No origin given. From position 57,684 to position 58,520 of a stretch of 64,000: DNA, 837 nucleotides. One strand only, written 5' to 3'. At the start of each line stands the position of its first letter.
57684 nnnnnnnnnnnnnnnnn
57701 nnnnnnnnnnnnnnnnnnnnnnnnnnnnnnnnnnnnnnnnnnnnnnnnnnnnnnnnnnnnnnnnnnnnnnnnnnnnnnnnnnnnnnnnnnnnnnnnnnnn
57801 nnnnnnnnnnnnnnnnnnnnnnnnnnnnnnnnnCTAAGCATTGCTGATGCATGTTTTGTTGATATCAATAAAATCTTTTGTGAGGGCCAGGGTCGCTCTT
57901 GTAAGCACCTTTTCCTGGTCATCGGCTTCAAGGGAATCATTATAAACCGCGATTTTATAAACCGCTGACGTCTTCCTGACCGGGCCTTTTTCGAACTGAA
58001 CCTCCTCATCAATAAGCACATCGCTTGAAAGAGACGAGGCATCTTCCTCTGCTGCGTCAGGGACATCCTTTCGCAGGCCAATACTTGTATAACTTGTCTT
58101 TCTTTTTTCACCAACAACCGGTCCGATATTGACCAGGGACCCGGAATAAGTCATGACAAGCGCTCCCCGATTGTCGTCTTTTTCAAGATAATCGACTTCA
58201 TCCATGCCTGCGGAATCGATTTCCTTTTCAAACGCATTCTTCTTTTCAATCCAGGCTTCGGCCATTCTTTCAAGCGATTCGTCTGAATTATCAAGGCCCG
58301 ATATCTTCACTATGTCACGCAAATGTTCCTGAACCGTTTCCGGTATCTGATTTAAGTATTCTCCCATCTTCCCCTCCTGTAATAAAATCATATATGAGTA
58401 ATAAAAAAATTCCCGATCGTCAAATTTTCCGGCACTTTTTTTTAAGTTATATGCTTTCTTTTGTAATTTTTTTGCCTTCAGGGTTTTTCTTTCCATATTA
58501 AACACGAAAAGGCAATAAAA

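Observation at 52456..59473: Candidate undescribed envelope-to-nucleoid phosphosignalling system (domain X, phosphatase, Ser/Thr kinase, TM-FHA, VWA-TM-FHA; divergent domain X-HU)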

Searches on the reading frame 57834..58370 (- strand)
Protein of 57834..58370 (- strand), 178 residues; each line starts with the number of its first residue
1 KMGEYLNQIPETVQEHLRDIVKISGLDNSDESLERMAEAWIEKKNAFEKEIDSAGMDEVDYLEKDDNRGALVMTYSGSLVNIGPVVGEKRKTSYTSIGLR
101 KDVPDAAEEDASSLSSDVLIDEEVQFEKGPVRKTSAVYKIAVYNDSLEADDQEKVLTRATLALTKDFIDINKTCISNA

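Call 6: search_protein_families(library=ncbifam, proteins=[window:57834-58370:-], max_evalue=0.01)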
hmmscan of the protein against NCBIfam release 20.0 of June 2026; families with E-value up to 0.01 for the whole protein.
window:57834-58370:- (178 aa): 0 families

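Call 7: find_homologous_proteins(query=window:57834-58370:-, max_evalue=0.001)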
Query window:57834-58370:- (178 aa): 120 proteins with E <= 0.001 among 168 candidates.
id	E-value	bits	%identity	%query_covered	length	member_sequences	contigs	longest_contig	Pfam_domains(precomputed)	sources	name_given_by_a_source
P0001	4.5e-107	373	100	99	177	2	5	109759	-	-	-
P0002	2.6e-77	276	75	99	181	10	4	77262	-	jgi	-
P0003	3.2e-70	253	68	98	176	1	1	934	-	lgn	-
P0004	1.1e-69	252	65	99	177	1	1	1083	-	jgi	-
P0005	8.7e-67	242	62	98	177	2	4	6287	-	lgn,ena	-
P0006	6.5e-66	239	63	98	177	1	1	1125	-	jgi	jgi:hypothetical protein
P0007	1.3e-58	216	60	98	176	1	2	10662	-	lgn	-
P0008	4.7e-58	214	59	98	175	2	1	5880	-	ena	-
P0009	1.3e-57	212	57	98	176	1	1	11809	-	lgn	-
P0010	3.3e-57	211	59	99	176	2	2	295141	-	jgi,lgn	-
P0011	1.3e-56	209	53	98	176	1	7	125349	-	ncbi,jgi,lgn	jgi:hypothetical protein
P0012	3.0e-56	208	57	98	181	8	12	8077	-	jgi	jgi:hypothetical protein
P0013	5.8e-56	207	55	98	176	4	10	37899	-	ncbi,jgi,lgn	jgi:hypothetical protein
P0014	1.1e-55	206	57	98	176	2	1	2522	-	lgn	-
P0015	1.3e-55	206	55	98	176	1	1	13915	-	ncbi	-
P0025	1.4e-52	196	52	97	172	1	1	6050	-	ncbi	-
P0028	3.9e-52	195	50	98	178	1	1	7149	-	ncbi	-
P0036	5.5e-51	191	53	99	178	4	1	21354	-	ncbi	-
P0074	6.1e-44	168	45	99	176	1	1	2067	-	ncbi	-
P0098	4.6e-39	152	45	97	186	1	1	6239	-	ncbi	-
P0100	1.7e-38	150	44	96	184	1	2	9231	-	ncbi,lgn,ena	-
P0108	3.6e-34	136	40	98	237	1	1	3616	-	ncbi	-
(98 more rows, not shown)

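Call 9: find_related_loci(query=A1, collection=genome_contigs, flank=10000)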
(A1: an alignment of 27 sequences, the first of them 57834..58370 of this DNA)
Query A1 (178 aa) in genome_contigs; peptide patterns used: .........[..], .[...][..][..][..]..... (x = any residue, [..] = any of these).
253 stretches matched a pattern; 231 encode a relative of the query (tblastn E <= 1e-3); the best 80 are kept; 80 distinct loci.
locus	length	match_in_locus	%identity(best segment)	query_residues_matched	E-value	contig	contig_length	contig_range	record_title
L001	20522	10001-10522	60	2-175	3e-68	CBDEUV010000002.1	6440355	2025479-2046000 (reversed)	MAG: Leptospirales bacterium isolate c8770d22-4079-4951-b12b-76a941e02df6 genome assembly, contig: contig_2, whole genom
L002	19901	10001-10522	53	2-175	2e-63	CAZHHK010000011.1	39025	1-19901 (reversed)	MAG TPA_asm: uncultured Spirochaetales bacterium isolate SRP167436_co1_204 genome assembly, contig: NODE_1381_length_390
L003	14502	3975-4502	56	2-177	3e-63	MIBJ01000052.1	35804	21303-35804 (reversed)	MAG: Spirochaetes bacterium RBG_16_49_21 RBG_16_scaffold_5176, whole genome shotgun sequence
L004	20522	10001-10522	55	2-175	7e-63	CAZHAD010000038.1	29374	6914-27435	MAG TPA_asm: uncultured Leptospirales bacterium isolate SRP185410_co2_360 genome assembly, contig: NODE_1670_length_2937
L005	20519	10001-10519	54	2-174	1e-62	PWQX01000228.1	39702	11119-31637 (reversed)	MAG: Spirochaetaceae bacterium isolate CSSed10_65m CS-Sed10-C1085, whole genome shotgun sequence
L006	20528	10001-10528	56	2-177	2e-62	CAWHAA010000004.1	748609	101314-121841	MAG: uncultured Spirochaetota bacterium isolate MFD04716.bin.2.40 genome assembly, contig: contig_13388, whole genome sh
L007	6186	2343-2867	54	1-175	3e-62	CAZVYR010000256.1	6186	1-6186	MAG TPA_asm: uncultured Leptospirales bacterium isolate binchicken_co129_857 genome assembly, contig: NODE_43810_length_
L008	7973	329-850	53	2-175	6e-61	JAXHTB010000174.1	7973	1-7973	MAG: Spirochaetota bacterium isolate MAG13_tar_biofilm MAG13_174, whole genome shotgun sequence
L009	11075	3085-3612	52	2-177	6e-61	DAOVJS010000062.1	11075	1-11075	MAG TPA_asm: Spirochaetota bacterium isolate CSMAG_1399 CSMAG_1399_k141_4829879_length_11075_cov_23.3110, whole genome s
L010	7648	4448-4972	51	1-175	1e-60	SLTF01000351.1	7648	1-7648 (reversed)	MAG: Spirochaetales bacterium isolate CSSed165cm_90 CSSed16-5cm-42330, whole genome shotgun sequence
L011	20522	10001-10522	51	2-175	4e-60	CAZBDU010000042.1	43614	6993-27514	MAG TPA_asm: uncultured Spirochaetaceae bacterium isolate binchicken_co178_265 genome assembly, contig: NODE_1398_length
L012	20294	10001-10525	51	1-175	2e-60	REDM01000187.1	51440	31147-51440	MAG: Spirochaetaceae bacterium isolate GEM2.Bin30 NODE_499_length_51440_cov_60.9907, whole genome shotgun sequence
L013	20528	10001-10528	53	2-177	3e-60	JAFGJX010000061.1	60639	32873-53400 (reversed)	MAG: Spirochaetes bacterium isolate Zod_Metabat.30 k87_5978108, whole genome shotgun sequence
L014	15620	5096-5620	52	2-176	3e-60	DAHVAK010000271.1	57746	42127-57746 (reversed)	MAG TPA_asm: Spirochaetales bacterium isolate clean1700 k141_616955, whole genome shotgun sequence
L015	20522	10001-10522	55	2-175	1e-59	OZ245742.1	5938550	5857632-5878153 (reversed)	MAG: Leptonemataceae bacterium isolate 15dd4ae5-76da-4f6d-9bc0-9b9e06b427f5 genome assembly, chromosome: 1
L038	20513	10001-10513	49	2-172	7e-56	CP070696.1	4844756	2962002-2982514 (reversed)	MAG: Spirochaetaceae bacterium isolate bin59 chromosome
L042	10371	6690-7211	51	2-175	1e-55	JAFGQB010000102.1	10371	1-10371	MAG: Spirochaetes bacterium isolate Zod_Metabat.719 k87_2533240, whole genome shotgun sequence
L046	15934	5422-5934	50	2-172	3e-55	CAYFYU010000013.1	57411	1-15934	MAG TPA_asm: uncultured Spirochaetota bacterium isolate ERP108616_co2_14 genome assembly, contig: NODE_525_length_57411_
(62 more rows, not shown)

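Call 13: search_solved_structures(query=A1, max_evalue=10)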
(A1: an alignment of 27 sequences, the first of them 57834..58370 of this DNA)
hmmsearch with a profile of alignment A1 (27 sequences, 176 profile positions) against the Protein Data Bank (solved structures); distinct sequences matched with E-value up to 10: 1.
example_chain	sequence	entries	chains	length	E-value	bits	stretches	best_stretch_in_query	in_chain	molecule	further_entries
8adn_H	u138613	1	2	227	0.013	18.3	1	34-117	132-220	Proteasome subunit beta type-2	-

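Call 22: predict_structure(alignment_id=A1)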
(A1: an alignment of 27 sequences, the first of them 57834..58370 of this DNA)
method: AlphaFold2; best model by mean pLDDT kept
length: 178 residues; sequences in the alignment: 27
mean_pLDDT: 91.8   pTM: 0.88
mean pLDDT of the five models: 91.8, 90.4, 90.1, 89.6, 89.5
residues with pLDDT >= 90: 139; 70-90: 34; 50-70: 3; < 50: 2
segments of 3 or more residues with pLDDT < 50: none
pLDDT, mean of each block of 10 residues (from residue 1): 82 92 83 93 97 95 96 96 94 91 86 97 97 96 88 94 94 78
secondary structure, 60 per line:
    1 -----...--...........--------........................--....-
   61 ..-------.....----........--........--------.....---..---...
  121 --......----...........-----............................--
elements in order: H11-21 H30-53 E56-59 E70-74 E79-86 E89-96 E105-109 E118-120 E123-128 E133-143 H149-176

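Call 25: fold_search(model_id=the predicted structure, library=pdb)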
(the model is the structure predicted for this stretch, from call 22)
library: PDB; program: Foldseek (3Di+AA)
matches with E <= 10: 415; with E <= 0.001: 0
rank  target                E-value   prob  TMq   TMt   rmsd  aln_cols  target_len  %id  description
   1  6ibu_B                1.7e-01  0.23  0.22  0.17   9.3       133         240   10  Apo Crh5 transglycosylase (released 2019-02-27)
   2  3cw1_B                1.7e-01  0.09  0.12  0.24  11.6        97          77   14  Crystal Structure of Human Spliceosomal U1 snRNP (released 2009-03-24)
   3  6ibu_A                2.1e-01  0.23  0.23  0.18   9.1       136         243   10  Apo Crh5 transglycosylase (released 2019-02-27)
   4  4pjo_q                2.7e-01  0.14  0.16  0.29   9.4        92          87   13  Minimal U1 snRNP (released 2014-12-31)
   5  7vnl_A                2.7e-01  0.11  0.19  0.19  13.4       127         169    8  Sandercyanin mutant-F55A-Biliverdin complex (released 2022-05-25)
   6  2dvy_B                2.7e-01  0.06  0.17  0.15  15.5       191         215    9  Crystal structure of restriction endonucleases PabI (released 2007-05-08)
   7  6ibw_B                3.4e-01  0.15  0.21  0.16   9.8       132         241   10  Crh5 transglycosylase in complex with NAG (released 2019-02-27)
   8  3m3e_A                3.6e-01  0.18  0.23  0.25   6.3       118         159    8  Crystal Structure of Agrocybe aegerita lectin AAL mutant E66A complexed with p-Nitrophenyl Thomsen-Friedenreich disacc (released 2010-12-01)
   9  4os0_A                4.5e-01  0.08  0.18  0.19  13.2       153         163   12  Three-dimensional structure of the C65A-W54F double mutant of Human lipocalin-type Prostaglandin D Synthase apo-form (released 2014-08-06)
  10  4le3_B                4.5e-01  0.07  0.15  0.12  12.1       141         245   11  Crystal structure of a GH131 beta-glucanase catalytic domain from Podospora anserina (released 2013-09-11)
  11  4pjo_C                4.8e-01  0.11  0.16  0.29   9.4        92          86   14  Minimal U1 snRNP (released 2014-12-31)
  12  7vns_A                4.8e-01  0.10  0.21  0.22  13.3       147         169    7  Sandercyanin mutant E79A-Biliverdin complex (released 2022-05-25)
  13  5nrl_h                5.1e-01  0.13  0.17  0.33   8.3        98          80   12  Structure of a pre-catalytic spliceosome (released 2017-05-31)
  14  4pjo_Q                5.1e-01  0.11  0.16  0.29   9.4        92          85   14  Minimal U1 snRNP (released 2014-12-31)
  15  7oyd_t                5.1e-01  0.06  0.15  0.19  17.2       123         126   13  Cryo-EM structure of a rabbit 80S ribosome with zebrafish Dap1b (released 2022-07-20)
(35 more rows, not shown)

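Call 31: list_cluster_members(proteins=[P0011, P0013, P0015, P0025, P0028, P0036, P0074, P0098, P0100, P0108])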
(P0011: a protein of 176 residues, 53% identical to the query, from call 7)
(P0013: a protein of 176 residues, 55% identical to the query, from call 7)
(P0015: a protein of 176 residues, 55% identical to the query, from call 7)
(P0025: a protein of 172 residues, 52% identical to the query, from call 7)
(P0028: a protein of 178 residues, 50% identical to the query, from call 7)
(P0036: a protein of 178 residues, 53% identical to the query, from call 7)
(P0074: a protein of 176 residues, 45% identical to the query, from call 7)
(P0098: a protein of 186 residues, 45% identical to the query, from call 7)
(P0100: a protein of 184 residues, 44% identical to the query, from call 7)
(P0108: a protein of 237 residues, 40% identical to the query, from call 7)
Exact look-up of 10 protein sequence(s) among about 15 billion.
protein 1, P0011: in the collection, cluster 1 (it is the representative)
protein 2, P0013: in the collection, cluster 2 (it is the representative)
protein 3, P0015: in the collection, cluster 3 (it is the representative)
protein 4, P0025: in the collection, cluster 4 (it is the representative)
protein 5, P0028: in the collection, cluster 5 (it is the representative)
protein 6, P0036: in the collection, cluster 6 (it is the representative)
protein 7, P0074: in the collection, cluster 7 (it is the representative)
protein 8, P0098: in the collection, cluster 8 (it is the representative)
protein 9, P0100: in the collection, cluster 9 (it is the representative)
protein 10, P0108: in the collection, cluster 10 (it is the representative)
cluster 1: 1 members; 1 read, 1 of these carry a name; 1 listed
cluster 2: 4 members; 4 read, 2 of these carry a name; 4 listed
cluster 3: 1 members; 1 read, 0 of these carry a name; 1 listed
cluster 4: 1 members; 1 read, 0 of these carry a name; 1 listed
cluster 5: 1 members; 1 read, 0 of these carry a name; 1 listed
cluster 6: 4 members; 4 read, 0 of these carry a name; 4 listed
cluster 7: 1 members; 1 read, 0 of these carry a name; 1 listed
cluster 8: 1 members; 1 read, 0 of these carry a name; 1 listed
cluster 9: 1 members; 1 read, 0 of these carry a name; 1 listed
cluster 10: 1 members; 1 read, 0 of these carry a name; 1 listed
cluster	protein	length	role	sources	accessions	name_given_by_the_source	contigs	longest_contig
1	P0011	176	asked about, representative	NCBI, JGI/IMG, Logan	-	hypothetical protein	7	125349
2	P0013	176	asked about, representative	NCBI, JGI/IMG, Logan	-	hypothetical protein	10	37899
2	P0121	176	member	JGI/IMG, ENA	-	hypothetical protein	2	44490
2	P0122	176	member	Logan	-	-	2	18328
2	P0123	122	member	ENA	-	-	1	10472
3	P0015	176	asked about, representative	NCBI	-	-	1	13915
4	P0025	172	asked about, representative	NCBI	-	-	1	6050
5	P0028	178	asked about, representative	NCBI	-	-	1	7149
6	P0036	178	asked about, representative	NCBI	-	-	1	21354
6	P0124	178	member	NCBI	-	-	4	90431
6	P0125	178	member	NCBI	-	-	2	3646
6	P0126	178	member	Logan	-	-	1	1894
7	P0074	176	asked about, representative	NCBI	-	-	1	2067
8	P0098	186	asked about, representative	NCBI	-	-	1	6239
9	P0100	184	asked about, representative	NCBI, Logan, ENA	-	-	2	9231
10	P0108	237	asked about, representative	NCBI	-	-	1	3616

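Call 41: search_protein_representatives(alignment_id=A2)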
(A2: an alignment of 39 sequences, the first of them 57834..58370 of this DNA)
Query: 39 sequences, 177 profile positions. Proteins with E-value up to 0.001 (for the whole library): 226; up to 1e-10: 138; up to 1e-30: 80. The best 150 are listed.
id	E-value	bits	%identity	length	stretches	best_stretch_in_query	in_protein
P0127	6.6e-70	250.6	-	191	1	2-175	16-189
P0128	4.7e-69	247.8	-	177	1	1-176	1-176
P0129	1.2e-65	236.7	-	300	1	1-174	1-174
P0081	3.8e-64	231.8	-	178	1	3-174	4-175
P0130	2.8e-63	229.1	-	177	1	1-175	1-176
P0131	4.1e-59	215.5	-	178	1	1-173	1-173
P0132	7.9e-59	214.5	-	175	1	1-175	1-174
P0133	2.7e-58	212.8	-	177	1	1-175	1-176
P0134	1.1e-57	210.8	-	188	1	1-174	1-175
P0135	3.8e-56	205.8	-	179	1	1-175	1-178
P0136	5.1e-56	205.4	-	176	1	1-174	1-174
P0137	1.1e-55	204.3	-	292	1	1-174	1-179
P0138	3.7e-54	199.3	-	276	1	3-174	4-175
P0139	2.7e-53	196.5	-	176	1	5-174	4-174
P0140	7.0e-53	195.2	-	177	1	1-174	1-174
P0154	3.9e-48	179.7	-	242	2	82-174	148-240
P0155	1.0e-47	178.4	-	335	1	4-175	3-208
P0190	1.4e-35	138.8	-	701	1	3-176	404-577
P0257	1.5e-12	63.8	-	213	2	116-174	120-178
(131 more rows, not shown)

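Call 42: search_protein_families(library=pfam, proteins=[P0190, P0155, P0154, P0257, P0129], max_evalue=0.01)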
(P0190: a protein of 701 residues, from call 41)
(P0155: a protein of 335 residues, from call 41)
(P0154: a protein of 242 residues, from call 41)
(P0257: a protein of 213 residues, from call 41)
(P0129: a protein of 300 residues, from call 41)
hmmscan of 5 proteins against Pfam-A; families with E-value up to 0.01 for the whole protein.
P0190 (701 aa): 2 families
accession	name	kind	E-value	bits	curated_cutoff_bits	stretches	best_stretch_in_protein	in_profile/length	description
PF00092.34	VWA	-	2.2e-16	61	23.8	1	96-287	4-173/174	von Willebrand factor type A domain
PF13519.12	VWA_2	-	5.6e-13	49.9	27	1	95-209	2-106/107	von Willebrand factor type A domain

P0155 (335 aa): 1 family
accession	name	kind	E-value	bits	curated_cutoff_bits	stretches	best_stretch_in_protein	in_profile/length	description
PF00216.26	Bac_DNA_binding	-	7.6e-15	55.4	22.4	1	217-310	2-89/90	Bacterial DNA-binding protein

P0154 (242 aa): 0 families

P0257 (213 aa): 0 families

P0129 (300 aa): 1 family
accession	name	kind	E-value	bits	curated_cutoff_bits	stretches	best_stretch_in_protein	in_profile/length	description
PF00216.26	Bac_DNA_binding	-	0.0033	18.1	22.4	1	186-225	3-42/90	Bacterial DNA-binding protein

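Call 47: search_protein_families(library=padloc, proteins=[window:57834-58370:-], max_evalue=0.001)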
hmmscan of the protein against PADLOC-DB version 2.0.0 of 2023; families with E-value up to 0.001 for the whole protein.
window:57834-58370:- (178 aa): 0 families

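Call 54: search_protein_families(library=pfam, proteins=[L042:7706-9418:+, L042:3132-5123:-, L042:2318-3130:-, L042:1167-2321:-, L042:564-1154:-, L042:5642-6061:+], max_evalue=0.001)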
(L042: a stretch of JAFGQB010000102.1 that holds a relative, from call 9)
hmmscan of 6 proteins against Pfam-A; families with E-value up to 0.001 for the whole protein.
L042:7706-9418:+ (570 aa): 3 families
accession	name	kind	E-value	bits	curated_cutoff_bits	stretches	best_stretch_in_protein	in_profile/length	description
PF00587.30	tRNA-synt_2b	-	1.6e-33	116.7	29.3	1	96-451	3-178/179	tRNA synthetase class II core domain (G, H, P, S and T)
PF04073.20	tRNA_edit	-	1.4e-24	87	25.5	1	255-367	1-117/123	Aminoacyl-tRNA editing domain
PF03129.25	HGTP_anticodon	-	1.2e-12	48.2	21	1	473-560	5-93/94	Anticodon binding domain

L042:3132-5123:- (663 aa): 3 families
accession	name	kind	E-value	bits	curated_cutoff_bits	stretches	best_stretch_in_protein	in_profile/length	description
PF17768.7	RecJ_OB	-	5.9e-23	81.4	27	1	552-658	1-106/107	RecJ OB domain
PF01368.27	DHH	-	6.4e-21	75.4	28.1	1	76-199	1-102/125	DHH family, N-terminal domain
PF02272.25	DHHA1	-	3.8e-09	37.3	25.9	1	450-534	7-96/102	DHHA1 domain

L042:2318-3130:- (270 aa): 2 families
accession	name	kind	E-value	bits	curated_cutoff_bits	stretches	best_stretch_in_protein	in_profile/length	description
PF00753.33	Lactamase_B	-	9.2e-18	65.3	22.7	1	22-216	4-174/196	Metallo-beta-lactamase superfamily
PF19583.5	ODP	-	0.00048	20.5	27.2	0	23-98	2-78/194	ODP family beta lactamase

L042:1167-2321:- (384 aa): 2 families
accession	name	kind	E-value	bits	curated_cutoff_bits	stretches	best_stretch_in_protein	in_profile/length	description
PF01168.26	Ala_racemase_N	-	2.5e-50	171.6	24.1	1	25-246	1-220/220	Alanine racemase, N-terminal domain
PF00842.27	Ala_racemase_C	-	1.9e-40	137.8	25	1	258-382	1-126/127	Alanine racemase, C-terminal domain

L042:564-1154:- (196 aa): 3 families
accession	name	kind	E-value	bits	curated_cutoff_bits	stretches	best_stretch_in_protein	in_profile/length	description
PF00702.32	Hydrolase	-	6.8e-17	62.9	26.4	1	3-175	4-191/191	haloacid dehalogenase-like hydrolase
PF13419.12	HAD_2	-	2.1e-16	61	23.8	1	3-179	1-176/178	Haloacid dehalogenase-like hydrolase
PF12689.13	Acid_PPase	-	0.00092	19.5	27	0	144-185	113-155/169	Acid Phosphatase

L042:5642-6061:+ (139 aa): 0 families

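Call 66: find_encoding_contigs(protein=P0001, flank=10000, max_places=4)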
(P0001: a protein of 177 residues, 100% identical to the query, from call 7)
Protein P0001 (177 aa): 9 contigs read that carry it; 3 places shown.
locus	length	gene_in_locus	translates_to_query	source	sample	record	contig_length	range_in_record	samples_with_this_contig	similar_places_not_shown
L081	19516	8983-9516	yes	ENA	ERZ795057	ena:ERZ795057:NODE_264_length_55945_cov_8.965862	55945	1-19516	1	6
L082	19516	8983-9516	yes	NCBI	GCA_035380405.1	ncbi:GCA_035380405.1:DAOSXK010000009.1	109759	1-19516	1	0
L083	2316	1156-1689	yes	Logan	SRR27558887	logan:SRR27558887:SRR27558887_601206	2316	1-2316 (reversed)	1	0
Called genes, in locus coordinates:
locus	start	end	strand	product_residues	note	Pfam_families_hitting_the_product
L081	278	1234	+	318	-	PF08551:DUF1751 (weak), PF01694:Rhomboid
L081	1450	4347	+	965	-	PF01326:PPDK_N, PF00391:PEP-utilizers, PF02896:PEP-utilizers_C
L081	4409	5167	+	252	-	PF21033:RMD1-3 (faint), PF13374:TPR_10 (faint), PF00515:TPR_1 (faint), PF12895:ANAPC3 (faint), PF13181:TPR_8 (faint), PF13428:TPR_14 (faint), PF13432:TPR_16 (weak), PF07719:TPR_2 (weak), +3 more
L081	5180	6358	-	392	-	PF00155:Aminotran_1_2, PF01041:DegT_DnrJ_EryC1 (weak), PF01053:Cys_Met_Meta_PP (weak)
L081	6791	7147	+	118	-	-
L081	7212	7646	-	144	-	PF12844:HTH_19, PF01381:HTH_3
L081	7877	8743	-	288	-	PF00216:Bac_DNA_binding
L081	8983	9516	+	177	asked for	-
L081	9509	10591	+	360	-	-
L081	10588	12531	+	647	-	PF00069:Pkinase, PF07714:PK_Tyr_Ser-Thr, PF03109:ABC1 (weak)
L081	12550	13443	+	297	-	PF16697:Yop-YscD_cpl, PF00498:FHA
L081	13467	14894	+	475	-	PF00092:VWA, PF13519:VWA_2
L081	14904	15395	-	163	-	PF01022:HTH_5 (weak), PF13404:HTH_AsnC-type, PF13412:HTH_24, PF01047:MarR (weak), PF08279:HTH_11 (weak), PF22482:AsnC_trans_reg_3, PF01037:AsnC_trans_reg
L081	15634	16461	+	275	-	PF02548:Pantoate_transf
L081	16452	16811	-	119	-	-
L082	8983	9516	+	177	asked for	-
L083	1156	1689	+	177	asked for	-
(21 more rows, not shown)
